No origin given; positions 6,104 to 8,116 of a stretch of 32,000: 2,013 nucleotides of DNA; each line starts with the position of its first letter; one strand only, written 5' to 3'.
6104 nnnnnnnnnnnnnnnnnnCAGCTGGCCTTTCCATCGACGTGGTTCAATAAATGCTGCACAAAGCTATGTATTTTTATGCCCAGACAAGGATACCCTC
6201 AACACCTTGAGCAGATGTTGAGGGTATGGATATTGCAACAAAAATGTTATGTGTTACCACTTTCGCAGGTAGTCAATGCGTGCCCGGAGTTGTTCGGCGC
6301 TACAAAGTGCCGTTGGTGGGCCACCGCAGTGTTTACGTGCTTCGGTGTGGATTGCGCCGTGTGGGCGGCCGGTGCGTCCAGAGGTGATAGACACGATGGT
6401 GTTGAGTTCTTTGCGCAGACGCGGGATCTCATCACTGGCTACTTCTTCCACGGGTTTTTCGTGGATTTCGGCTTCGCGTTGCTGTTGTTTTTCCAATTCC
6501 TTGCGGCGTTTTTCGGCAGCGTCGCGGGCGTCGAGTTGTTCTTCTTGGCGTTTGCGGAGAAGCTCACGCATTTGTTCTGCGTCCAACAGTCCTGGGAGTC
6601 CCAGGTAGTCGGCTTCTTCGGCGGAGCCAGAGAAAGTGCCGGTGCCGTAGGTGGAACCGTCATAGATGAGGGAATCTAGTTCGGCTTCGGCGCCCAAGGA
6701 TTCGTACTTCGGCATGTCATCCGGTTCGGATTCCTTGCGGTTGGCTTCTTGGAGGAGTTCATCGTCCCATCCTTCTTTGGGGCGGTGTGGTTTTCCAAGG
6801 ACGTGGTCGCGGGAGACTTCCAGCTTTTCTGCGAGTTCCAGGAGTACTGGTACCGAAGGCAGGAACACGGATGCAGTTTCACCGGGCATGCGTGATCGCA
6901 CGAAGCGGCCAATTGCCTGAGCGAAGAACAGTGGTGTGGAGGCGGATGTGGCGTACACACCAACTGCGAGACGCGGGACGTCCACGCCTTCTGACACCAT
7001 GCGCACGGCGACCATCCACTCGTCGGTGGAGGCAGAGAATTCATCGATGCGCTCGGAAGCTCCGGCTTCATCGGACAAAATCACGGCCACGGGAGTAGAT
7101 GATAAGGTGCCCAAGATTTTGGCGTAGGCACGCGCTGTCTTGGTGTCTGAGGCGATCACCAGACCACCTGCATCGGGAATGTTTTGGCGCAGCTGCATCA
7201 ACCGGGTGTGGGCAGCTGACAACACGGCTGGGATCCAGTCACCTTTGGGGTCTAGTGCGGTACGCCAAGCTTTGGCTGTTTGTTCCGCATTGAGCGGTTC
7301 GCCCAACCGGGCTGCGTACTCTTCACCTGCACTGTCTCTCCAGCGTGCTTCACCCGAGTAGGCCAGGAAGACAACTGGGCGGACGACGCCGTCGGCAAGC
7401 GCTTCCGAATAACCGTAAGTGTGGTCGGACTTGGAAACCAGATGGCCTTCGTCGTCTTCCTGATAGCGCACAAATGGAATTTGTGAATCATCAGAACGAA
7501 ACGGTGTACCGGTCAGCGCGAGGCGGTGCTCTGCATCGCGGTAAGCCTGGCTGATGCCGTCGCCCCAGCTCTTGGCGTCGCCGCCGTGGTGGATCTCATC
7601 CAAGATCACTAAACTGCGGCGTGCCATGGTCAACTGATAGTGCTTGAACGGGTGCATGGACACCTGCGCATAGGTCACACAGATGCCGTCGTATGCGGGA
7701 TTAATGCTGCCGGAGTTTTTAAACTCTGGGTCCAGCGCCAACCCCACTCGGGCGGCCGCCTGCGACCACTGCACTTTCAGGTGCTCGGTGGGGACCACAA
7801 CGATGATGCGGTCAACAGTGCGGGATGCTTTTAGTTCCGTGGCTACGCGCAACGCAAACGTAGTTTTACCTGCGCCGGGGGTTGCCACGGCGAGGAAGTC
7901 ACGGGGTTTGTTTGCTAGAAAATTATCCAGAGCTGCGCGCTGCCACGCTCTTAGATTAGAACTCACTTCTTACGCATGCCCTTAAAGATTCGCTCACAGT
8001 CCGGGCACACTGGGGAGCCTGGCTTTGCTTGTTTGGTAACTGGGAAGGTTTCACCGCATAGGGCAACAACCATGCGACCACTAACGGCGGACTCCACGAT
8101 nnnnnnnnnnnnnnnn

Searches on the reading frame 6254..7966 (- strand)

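Call 6: search_protein_families(library=ncbifam, proteins=[window:6254-7966:-])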
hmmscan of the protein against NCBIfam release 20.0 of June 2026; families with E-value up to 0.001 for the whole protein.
window:6254-7966:- (570 aa): 3 families
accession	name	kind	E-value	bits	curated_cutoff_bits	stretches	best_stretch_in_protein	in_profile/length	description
TIGR04095.1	dnd_restrict_1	equivalog_domain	2.3e-21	76.3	600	2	4-161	8-174/451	DNA phosphorothioation system restriction enzyme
TIGR01587.1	cas3_core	equivalog_domain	1.8e-05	24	102.45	0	27-61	5-39/358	CRISPR-associated helicase Cas3'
NF046051.1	restrict_EcoAI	equivalog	6.4e-05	21.5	550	0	12-160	169-318/768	EcoAI/FtnUII family type I restriction enzme subunit R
